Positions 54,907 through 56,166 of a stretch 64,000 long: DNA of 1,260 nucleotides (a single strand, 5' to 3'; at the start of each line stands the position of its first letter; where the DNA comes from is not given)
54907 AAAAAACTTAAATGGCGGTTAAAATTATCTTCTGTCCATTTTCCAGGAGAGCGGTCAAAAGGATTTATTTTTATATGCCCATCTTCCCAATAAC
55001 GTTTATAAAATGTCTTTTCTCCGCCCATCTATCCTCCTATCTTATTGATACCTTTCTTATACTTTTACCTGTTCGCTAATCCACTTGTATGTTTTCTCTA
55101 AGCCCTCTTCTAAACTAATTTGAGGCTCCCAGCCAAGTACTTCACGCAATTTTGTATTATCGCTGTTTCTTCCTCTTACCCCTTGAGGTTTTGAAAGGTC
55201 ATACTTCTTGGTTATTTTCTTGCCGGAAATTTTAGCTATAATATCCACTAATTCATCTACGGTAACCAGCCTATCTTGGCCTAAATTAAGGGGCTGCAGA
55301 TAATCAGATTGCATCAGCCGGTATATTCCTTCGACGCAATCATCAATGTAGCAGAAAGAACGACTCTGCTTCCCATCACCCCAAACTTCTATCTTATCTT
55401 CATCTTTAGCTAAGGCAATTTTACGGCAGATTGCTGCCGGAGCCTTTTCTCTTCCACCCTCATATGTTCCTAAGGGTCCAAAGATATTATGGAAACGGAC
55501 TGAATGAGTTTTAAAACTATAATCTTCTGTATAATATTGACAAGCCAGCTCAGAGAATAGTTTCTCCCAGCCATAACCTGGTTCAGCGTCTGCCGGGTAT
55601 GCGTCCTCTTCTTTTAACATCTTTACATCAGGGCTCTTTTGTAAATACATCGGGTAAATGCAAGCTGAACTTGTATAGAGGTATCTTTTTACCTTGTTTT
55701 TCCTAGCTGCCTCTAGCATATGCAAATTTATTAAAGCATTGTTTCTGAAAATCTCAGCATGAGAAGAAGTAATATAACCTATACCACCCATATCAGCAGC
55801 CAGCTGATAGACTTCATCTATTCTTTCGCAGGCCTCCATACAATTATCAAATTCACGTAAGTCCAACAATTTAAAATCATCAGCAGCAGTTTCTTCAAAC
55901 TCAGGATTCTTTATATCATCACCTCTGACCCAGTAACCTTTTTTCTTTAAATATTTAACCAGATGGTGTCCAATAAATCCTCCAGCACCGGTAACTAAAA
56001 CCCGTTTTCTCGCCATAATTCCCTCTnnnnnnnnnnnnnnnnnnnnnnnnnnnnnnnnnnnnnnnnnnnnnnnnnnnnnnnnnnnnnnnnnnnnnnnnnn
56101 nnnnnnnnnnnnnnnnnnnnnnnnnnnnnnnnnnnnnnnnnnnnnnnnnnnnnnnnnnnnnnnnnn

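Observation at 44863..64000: About 19 kb cell-surface glycan cluster with carbamoyltransferase, ATP-grasp, plant-type GDP-mannose 3,5-epimerase, B12-rSAM and methyltransferase tailoring genes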

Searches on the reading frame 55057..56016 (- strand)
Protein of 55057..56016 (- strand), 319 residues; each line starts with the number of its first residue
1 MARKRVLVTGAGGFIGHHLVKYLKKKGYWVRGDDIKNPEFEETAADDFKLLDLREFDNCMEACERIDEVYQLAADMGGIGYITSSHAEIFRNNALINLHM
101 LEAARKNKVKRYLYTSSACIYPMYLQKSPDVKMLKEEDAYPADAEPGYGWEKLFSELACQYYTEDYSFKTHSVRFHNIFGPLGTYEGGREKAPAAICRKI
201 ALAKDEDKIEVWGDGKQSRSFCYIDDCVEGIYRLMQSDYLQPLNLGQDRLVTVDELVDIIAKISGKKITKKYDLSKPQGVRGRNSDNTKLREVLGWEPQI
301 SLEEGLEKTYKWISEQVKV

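Call 4: search_protein_families(library=pfam, proteins=[window:55057-56016:-])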
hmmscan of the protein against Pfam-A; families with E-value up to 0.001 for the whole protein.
window:55057-56016:- (319 aa): 7 families
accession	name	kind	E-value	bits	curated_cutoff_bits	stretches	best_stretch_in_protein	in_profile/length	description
PF01370.27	Epimerase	-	2e-48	165.3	20.9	1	6-237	1-227/240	NAD dependent epimerase/dehydratase family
PF16363.11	GDP_Man_Dehyd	-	7.5e-33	114.8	27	1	7-309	1-332/332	GDP-mannose 4,6 dehydratase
PF01073.25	3Beta_HSD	-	5.3e-08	32.7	22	1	7-157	1-155/280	3-beta hydroxysteroid dehydrogenase/isomerase family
PF02719.21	Polysacc_synt_2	-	3.4e-06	26.9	20.2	1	6-117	1-128/293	Polysaccharide biosynthesis protein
PF13460.12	NAD_binding_10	-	1.7e-05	25.2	27.2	1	10-123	1-104/184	NAD(P)H-binding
PF07993.18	NAD_binding_4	-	9.3e-05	22.1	20.1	0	59-180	82-209/258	Male sterility protein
PF05368.20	NmrA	-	0.00046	20.3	27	0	3-132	2-122/298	NmrA-like family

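Call 6: search_solved_structures(query=window:55057-56016:-, show_alignments=2, max_evalue=1e-10)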
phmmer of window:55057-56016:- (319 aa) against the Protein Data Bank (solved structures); distinct sequences matched with E-value up to 1e-10: 64 (the best 60 are shown).
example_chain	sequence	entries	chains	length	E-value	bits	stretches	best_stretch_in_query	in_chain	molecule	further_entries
8sg0_A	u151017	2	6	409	6.9e-102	344.1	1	3-318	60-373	GDP-mannose 3,5-epimerase | GDP-mannose 3,5 epimerase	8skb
2c59_A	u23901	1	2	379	4.3e-101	341.5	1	5-318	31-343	GDP-MANNOSE-3', 5'-EPIMERASE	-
2c54_A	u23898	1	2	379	1.1e-100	340.2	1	5-318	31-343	GDP-MANNOSE-3', 5'-EPIMERASE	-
2c5a_A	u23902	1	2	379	1.6e-100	339.7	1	5-318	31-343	GDP-MANNOSE-3', 5'-EPIMERASE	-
2c5e_A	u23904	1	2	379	3e-100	338.8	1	5-318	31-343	GDP-MANNOSE-3', 5'-EPIMERASE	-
1e6u_A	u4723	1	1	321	5.3e-34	121.1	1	1-315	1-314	GDP-FUCOSE SYNTHETASE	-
1bsv_A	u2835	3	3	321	6.9e-34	120.7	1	1-315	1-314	PROTEIN (GDP-FUCOSE SYNTHETASE) | GDP-FUCOSE SYNTHETASE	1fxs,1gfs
1e7q_A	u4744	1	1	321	1.1e-33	120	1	1-315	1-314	GDP-FUCOSE SYNTHETASE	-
1bws_A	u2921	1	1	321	1.8e-33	119.4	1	1-315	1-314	PROTEIN (GDP-4-KETO-6-DEOXY-D-MANNOSE EPIMERASE/REDUCTASE)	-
1e7s_A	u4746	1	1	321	2.4e-33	118.9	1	1-315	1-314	GDP-FUCOSE SYNTHETASE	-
1e7r_A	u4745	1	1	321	5.2e-33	117.9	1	1-315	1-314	GDP-FUCOSE SYNTHETASE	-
4zrm_A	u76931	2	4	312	8.7e-30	107.3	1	5-313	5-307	UDP-glucose 4-epimerase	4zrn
6zl6_A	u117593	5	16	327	1.5e-28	103.2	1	5-316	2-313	Epimerase domain-containing protein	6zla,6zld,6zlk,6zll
6zlj_A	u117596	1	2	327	5e-28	101.5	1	5-316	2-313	Epimerase domain-containing protein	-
6wjb_A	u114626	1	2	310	1.5e-26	96.6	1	1-311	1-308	NAD-dependent epimerase/dehydratase family protein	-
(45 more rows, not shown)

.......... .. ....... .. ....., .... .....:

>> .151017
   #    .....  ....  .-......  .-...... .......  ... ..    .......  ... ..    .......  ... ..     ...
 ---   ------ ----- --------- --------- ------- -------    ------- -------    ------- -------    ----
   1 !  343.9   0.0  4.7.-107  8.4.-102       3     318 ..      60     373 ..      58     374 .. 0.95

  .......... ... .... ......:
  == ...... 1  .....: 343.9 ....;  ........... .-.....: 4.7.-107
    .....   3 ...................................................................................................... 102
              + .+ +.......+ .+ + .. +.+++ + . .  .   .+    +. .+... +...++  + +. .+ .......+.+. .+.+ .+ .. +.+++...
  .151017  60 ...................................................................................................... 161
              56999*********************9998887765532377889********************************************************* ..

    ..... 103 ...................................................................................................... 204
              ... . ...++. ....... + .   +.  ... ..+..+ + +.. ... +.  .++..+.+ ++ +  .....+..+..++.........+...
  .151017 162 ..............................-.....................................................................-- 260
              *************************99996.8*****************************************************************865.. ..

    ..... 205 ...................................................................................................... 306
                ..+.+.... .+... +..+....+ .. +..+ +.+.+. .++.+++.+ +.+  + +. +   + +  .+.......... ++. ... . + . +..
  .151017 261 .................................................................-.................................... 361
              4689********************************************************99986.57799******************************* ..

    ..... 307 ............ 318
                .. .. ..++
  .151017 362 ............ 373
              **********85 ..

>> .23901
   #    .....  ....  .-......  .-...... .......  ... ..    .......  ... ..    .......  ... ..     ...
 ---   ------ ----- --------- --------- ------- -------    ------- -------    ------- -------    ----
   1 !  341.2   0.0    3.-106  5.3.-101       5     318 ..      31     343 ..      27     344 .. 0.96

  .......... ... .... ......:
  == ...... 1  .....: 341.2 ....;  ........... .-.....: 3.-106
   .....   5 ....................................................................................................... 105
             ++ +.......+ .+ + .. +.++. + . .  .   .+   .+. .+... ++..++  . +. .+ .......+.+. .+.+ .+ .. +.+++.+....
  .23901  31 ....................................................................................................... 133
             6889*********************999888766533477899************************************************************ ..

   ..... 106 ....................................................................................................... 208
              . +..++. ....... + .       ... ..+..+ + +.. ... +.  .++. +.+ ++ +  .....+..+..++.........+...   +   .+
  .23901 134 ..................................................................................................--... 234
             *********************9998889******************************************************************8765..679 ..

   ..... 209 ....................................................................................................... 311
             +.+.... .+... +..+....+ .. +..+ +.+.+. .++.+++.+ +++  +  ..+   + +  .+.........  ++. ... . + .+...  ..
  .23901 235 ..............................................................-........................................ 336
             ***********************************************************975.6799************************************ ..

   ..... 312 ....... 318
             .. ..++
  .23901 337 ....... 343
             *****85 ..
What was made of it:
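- PDB phmmer gives 344 bits (E 7e-102) to plant GME, against 121 bits for GDP-fucose synthase and 107 bits or less for 4-epimerases (call 6).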

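Call 7: search_protein_families(library=ncbifam, proteins=[window:55057-56016:-])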
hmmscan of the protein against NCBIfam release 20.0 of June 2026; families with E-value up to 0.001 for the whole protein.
window:55057-56016:- (319 aa): 25 families
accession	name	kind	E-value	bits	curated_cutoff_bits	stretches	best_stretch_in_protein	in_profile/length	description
NF047922.1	GDPFucSynFcl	equivalog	4.3e-43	147.9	500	1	3-316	2-304/308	GDP-L-fucose synthase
TIGR01179.1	galE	equivalog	3.4e-24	85.3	262.3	1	5-316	1-328/332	UDP-glucose 4-epimerase GalE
TIGR04180.1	EDH_00030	hypoth_equivalog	6.9e-24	84.4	475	1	6-300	1-296/297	NAD-dependent 4,6-dehydratase LegB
NF011728.1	PRK15181.1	equivalog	7.6e-23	81.1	760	1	2-229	14-243/348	Vi polysaccharide biosynthesis UDP-N-acetylglucosaminuronic acid C-4 epimerase TviC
TIGR01181.1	dTDP_gluc_dehyt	equivalog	9.9e-22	77.4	365.1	1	5-315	1-313/321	dTDP-glucose 4,6-dehydratase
TIGR02197.1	heptose_epim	equivalog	4.4e-21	75.3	274.6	1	6-315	1-315/316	ADP-glyceromanno-heptose 6-epimerase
NF042422.1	oxyalk_red_OleD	equivalog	4.9e-14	52.4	580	1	5-228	2-208/329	2-alkyl-3-oxoalkanoate reductase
TIGR03466.1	HpnA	hypoth_equivalog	5.9e-14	51.7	367.65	1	5-121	2-117/327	hopanoid-associated sugar epimerase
NF042423.1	oxyalk_red_Shew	equivalog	2e-12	46.9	580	1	4-184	9-180/331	2-alkyl-3-oxoalkanoate reductase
NF005998.1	PRK08125.1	equivalog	3.6e-10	38.8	777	1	3-237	315-553/649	bifunctional UDP-4-amino-4-deoxy-L-arabinose formyltransferase/UDP-glucuronic acid oxidase ArnA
NF007956.0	PRK10675.1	subfamily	5.7e-10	38.8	394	1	5-316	2-332/338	UDP-glucose 4-epimerase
NF008872.0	PRK11908.1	equivalog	9.1e-10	38.1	294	1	4-236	2-238/349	bifunctional UDP-4-keto-pentose/UDP-xylose synthase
NF041293.1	G6PDh_Azf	equivalog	9.2e-10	38.4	400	1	4-178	3-182/252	NAD-dependent glucose-6-phosphate dehydrogenase Azf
TIGR02622.1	CDP_4_6_dhtase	equivalog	2.5e-09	36.8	278.45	1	3-314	4-331/352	CDP-glucose 4,6-dehydratase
NF007490.0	PRK10084.1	subfamily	1.8e-08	33.7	649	1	88-313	95-334/361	dTDP-glucose 4,6-dehydratase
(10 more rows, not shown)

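Call 11: find_encoding_contigs(protein=window:55057-56016:-, flank=10000, max_places=6)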
Protein window:55057-56016:- (319 aa): 3 contigs read that carry it; 3 places shown.
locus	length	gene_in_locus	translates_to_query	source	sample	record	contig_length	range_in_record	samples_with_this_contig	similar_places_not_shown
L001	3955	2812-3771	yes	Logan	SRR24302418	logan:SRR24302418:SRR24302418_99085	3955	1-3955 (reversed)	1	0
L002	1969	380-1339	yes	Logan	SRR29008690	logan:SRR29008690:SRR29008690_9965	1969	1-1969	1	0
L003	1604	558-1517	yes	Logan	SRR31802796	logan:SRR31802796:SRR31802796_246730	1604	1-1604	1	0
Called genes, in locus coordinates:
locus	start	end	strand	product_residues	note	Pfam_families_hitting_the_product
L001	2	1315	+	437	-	?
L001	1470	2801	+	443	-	PF01210:NAD_Gly3P_dh_N (faint), PF03446:NAD_binding_2 (faint), PF03721:UDPG_MGDP_dh_N, PF03807:F420_oxidored (faint), PF00984:UDPG_MGDP_dh, PF03720:UDPG_MGDP_dh_C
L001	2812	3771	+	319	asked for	PF01073:3Beta_HSD, PF01370:Epimerase, PF02719:Polysacc_synt_2 (faint), PF13460:NAD_binding_10 (faint), PF16363:GDP_Man_Dehyd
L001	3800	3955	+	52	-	?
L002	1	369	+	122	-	?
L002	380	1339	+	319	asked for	PF01073:3Beta_HSD, PF01370:Epimerase, PF02719:Polysacc_synt_2 (faint), PF13460:NAD_binding_10 (faint), PF16363:GDP_Man_Dehyd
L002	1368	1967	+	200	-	?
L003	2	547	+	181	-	?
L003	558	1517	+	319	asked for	PF01073:3Beta_HSD, PF01370:Epimerase, PF02719:Polysacc_synt_2 (faint), PF13460:NAD_binding_10 (faint), PF16363:GDP_Man_Dehyd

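Call 12: find_homologous_proteins(query=window:55057-56016:-, max_evalue=1e-20)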
Query window:55057-56016:- (319 aa): 8000 proteins with E <= 1e-20 among 8000 candidates; the best 120 are listed.
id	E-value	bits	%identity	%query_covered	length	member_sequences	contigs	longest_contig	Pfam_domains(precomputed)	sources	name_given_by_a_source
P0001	4.0e-200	682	91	99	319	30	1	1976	PF16363.12,PF01073.26,PF13460.13,PF01370.28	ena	-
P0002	1.3e-199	680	91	99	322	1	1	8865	PF16363.12,PF02719.22,PF01073.26,PF01370.28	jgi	-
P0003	2.0e-196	670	90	99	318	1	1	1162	PF16363.12,PF01073.26,PF13460.13,PF01370.28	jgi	-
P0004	2.6e-190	650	87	98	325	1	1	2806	PF16363.12,PF01073.26,PF13460.13,PF01370.28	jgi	-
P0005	1.5e-187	641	84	100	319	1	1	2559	PF16363.12,PF01073.26,PF01370.28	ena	-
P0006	2.6e-186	636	85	100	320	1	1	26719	PF16363.12,PF01073.26,PF01370.28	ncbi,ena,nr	ncbi:MAG: NAD-dependent epimerase/dehydratase family protein [Omnitrophica bacterium]|nr:NAD-depende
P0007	4.1e-186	636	85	99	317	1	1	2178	PF16363.12,PF01073.26,PF01370.28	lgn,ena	-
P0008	5.5e-186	635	85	99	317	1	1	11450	PF16363.12,PF01073.26,PF01370.28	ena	-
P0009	1.5e-183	627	83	99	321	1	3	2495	PF16363.12,PF02719.22,PF01073.26,PF07993.19,PF01370.28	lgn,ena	-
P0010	2.6e-183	627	83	99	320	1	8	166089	PF16363.12,PF01073.26,PF01370.28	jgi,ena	-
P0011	4.8e-183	626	83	99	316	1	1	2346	PF16363.12,PF01073.26,PF13460.13,PF01370.28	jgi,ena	-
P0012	9.4e-183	625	83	100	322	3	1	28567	PF16363.12,PF01073.26,PF01370.28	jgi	-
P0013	1.2e-182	624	82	98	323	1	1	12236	PF16363.12,PF01073.26,PF01370.28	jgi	-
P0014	2.2e-182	623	82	98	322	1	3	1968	PF16363.12,PF05368.20,PF01073.26,PF13460.13,PF01370.28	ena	-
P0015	3.1e-182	623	82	100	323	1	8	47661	PF16363.12,PF02719.22,PF01073.26,PF07993.19,PF13460.13,PF01370.28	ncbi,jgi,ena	-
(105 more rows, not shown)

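Call 21: find_encoding_contigs(protein=P0006, flank=10000, max_places=2)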
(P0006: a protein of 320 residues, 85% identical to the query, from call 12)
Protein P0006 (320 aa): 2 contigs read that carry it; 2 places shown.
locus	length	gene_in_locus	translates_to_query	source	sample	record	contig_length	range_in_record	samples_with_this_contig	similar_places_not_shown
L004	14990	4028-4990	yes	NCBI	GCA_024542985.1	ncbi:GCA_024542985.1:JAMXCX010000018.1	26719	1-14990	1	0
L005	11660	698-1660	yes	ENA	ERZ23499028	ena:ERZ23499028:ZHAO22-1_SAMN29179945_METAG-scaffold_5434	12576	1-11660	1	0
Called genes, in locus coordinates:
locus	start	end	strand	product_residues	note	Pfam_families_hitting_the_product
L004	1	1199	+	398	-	PF04932:Wzy_C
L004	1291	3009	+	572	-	PF02543:Carbam_trans_N, PF16861:Carbam_trans_C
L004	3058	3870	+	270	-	PF13489:Methyltransf_23, PF07021:MetW (faint), PF08241:Methyltransf_11, PF08242:Methyltransf_12, PF13649:Methyltransf_25, PF13847:Methyltransf_31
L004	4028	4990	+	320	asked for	PF01073:3Beta_HSD, PF01370:Epimerase, PF16363:GDP_Man_Dehyd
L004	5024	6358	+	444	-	PF13742:tRNA_anti_2, PF02601:Exonuc_VII_L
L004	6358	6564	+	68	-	PF02609:Exonuc_VII_S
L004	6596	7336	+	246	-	PF05050:Methyltransf_21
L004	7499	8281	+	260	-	PF00535:Glycos_transf_2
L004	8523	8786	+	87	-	PF00312:Ribosomal_S15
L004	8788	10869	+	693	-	PF01138:RNase_PH, PF03725:RNase_PH_C, PF03726:PNPase, PF01138:RNase_PH, PF00013:KH_1, PF00575:S1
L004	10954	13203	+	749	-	PF13491:FtsK_4TM, PF17854:FtsK_alpha, PF01580:FtsK_SpoIIIE, PF09397:FtsK_gamma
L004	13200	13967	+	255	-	PF13413:HTH_25, PF13464:RodZ_C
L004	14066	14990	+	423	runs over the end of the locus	PF00919:UPF0004, PF04055:Radical_SAM, PF18693:TRAM_2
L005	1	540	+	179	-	?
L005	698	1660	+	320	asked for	PF01073:3Beta_HSD, PF01370:Epimerase, PF16363:GDP_Man_Dehyd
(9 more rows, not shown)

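Call 23: search_protein_representatives(protein=window:55057-56016:-)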
Query: 319 residues. Proteins with E-value up to 0.001 (for the whole library): 56790; up to 1e-10: 18872; up to 1e-30: 1311. The best 150 are listed.
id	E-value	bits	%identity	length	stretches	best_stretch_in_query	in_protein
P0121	1.9e-140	484.1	67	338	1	4-317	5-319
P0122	1.4e-138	477.9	79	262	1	4-254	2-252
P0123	3.9e-138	476.4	65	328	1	3-318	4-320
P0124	2.5e-129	447.5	65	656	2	4-182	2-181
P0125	2.3e-125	434.5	62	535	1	4-317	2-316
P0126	6.2e-115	400.2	66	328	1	3-257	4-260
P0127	1.1e-109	382.9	55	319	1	3-316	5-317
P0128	8.6e-108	376.7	56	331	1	3-317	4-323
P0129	1.5e-105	369.4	52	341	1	3-318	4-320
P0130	5.6e-105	367.5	58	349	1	4-318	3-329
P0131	1.1e-104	366.5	52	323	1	4-316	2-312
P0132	2.8e-103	361.9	53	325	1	4-318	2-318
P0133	1.1e-101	356.6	53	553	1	6-317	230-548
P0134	3.4e-100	351.8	53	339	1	4-318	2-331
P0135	8.5e-100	350.5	51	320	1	4-317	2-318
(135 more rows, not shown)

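Call 26: find_encoding_contigs(protein=P0010, flank=10000, max_places=1)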
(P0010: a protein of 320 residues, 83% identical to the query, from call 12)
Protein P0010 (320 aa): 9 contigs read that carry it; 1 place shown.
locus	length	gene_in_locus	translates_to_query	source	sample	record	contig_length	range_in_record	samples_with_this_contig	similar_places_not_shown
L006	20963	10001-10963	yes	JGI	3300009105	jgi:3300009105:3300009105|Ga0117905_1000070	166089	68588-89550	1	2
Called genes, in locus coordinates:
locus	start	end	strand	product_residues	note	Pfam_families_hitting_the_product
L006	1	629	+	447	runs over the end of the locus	PF03721:UDPG_MGDP_dh_N, PF00984:UDPG_MGDP_dh, PF03720:UDPG_MGDP_dh_C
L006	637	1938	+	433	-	PF03446:NAD_binding_2, PF03721:UDPG_MGDP_dh_N, PF00984:UDPG_MGDP_dh, PF03720:UDPG_MGDP_dh_C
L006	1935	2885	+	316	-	PF00106:adh_short (weak), PF01073:3Beta_HSD, PF01370:Epimerase, PF02719:Polysacc_synt_2, PF04321:RmlD_sub_bind, PF05368:NmrA (weak), PF13460:NAD_binding_10, PF16363:GDP_Man_Dehyd, +1 more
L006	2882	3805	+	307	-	PF01073:3Beta_HSD, PF01370:Epimerase, PF02719:Polysacc_synt_2 (faint), PF16363:GDP_Man_Dehyd, PF07993:NAD_binding_4 (weak)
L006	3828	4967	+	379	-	PF01041:DegT_DnrJ_EryC1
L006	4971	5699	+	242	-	PF09834:DUF2061, PF01583:APS_kinase, PF08433:KTI12 (faint)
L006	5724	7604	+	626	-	PF14306:PUA_2, PF01747:ATP-sulfurylase, PF01583:APS_kinase, PF08433:KTI12 (faint), PF13671:AAA_33 (weak)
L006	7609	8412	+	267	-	PF00459:Inositol_P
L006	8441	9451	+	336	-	-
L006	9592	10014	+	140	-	PF13412:HTH_24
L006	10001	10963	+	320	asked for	PF01073:3Beta_HSD, PF01370:Epimerase, PF16363:GDP_Man_Dehyd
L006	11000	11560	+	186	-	PF00908:dTDP_sugar_isom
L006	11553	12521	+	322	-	PF00106:adh_short (faint), PF01073:3Beta_HSD, PF01370:Epimerase, PF02719:Polysacc_synt_2, PF04321:RmlD_sub_bind, PF07993:NAD_binding_4, PF13460:NAD_binding_10, PF16363:GDP_Man_Dehyd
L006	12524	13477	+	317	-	PF01370:Epimerase, PF02719:Polysacc_synt_2 (faint), PF04321:RmlD_sub_bind (weak), PF16363:GDP_Man_Dehyd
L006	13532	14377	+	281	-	PF00456:Transketolase_N, PF13292:DXP_synthase_N (weak), PF00676:E1_dh (weak)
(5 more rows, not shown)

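Call 27: find_encoding_contigs(protein=P0002, flank=10000, max_places=1)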
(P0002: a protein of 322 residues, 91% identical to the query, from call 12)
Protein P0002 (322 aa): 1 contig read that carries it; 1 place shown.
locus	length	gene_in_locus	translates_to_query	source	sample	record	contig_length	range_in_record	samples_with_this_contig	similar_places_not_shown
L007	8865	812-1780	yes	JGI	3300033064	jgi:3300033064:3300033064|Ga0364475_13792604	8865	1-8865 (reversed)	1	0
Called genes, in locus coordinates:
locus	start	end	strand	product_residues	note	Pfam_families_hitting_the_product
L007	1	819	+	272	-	?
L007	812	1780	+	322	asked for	PF01073:3Beta_HSD, PF01370:Epimerase, PF02719:Polysacc_synt_2 (faint), PF16363:GDP_Man_Dehyd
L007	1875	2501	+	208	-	PF13489:Methyltransf_23, PF07021:MetW, PF02353:CMAS (weak), PF13847:Methyltransf_31, PF08241:Methyltransf_11, PF08242:Methyltransf_12, PF13649:Methyltransf_25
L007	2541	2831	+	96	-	-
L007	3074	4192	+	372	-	PF01381:HTH_3, PF12844:HTH_19, PF13443:HTH_26 (weak), PF13560:HTH_31, PF00483:NTP_transferase (weak), PF12804:NTP_transf_3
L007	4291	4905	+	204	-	PF10677:DUF2490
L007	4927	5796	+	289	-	PF12974:Phosphonate-bd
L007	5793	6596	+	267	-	PF20703:nSTAND1 (weak), PF00005:ABC_tran, PF13304:AAA_21 (faint)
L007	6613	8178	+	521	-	PF12974:Phosphonate-bd, PF09084:NMT1 (weak), PF00528:BPD_transp_1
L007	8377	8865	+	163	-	?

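Call 28: find_encoding_contigs(protein=P0012, flank=10000, max_places=1)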
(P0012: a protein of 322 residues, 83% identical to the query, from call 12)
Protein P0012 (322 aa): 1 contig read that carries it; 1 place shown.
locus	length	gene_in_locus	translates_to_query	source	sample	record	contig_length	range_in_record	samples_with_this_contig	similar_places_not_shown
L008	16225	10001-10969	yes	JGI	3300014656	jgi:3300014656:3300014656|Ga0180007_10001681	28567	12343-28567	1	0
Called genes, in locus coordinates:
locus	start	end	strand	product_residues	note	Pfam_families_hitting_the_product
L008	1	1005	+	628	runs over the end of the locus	PF02366:PMT, PF13231:PMT_2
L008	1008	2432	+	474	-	PF02310:B12-binding, PF04055:Radical_SAM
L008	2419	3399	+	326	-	PF00535:Glycos_transf_2, PF10111:Glyco_tranf_2_2 (weak), PF13632:Glyco_trans_2_3 (faint), PF13641:Glyco_tranf_2_3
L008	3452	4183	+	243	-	PF00535:Glycos_transf_2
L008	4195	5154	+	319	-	PF00483:NTP_transferase, PF12804:NTP_transf_3, PF24894:Hexapep_GlmU (weak), PF25084:LbH_EIF2B, PF25087:GMPPB_C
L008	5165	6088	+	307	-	PF00106:adh_short (faint), PF01073:3Beta_HSD, PF01370:Epimerase, PF02719:Polysacc_synt_2, PF04321:RmlD_sub_bind, PF13460:NAD_binding_10, PF16363:GDP_Man_Dehyd, PF07993:NAD_binding_4, +1 more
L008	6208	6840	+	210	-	PF22600:MTPAP-like_central (faint), PF18765:Polbeta, PF01909:NTP_transf_2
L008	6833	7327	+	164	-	PF05168:HEPN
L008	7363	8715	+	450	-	PF01210:NAD_Gly3P_dh_N (faint), PF03446:NAD_binding_2 (faint), PF03721:UDPG_MGDP_dh_N, PF00984:UDPG_MGDP_dh, PF03720:UDPG_MGDP_dh_C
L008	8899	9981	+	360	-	PF17761:DUF1016_N, PF06250:YhcG_C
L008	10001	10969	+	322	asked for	PF01073:3Beta_HSD, PF01370:Epimerase, PF16363:GDP_Man_Dehyd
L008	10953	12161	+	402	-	PF00534:Glycos_transf_1, PF13692:Glyco_trans_1_4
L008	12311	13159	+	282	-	PF00535:Glycos_transf_2, PF10111:Glyco_tranf_2_2, PF13641:Glyco_tranf_2_3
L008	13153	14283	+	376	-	PF04055:Radical_SAM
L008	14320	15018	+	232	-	PF13489:Methyltransf_23, PF13847:Methyltransf_31, PF08241:Methyltransf_11, PF08242:Methyltransf_12 (weak), PF13649:Methyltransf_25 (weak), PF03269:DUF268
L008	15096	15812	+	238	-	PF13489:Methyltransf_23 (weak), PF08241:Methyltransf_11 (weak), PF03269:DUF268 (weak)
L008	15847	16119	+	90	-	PF02310:B12-binding (weak)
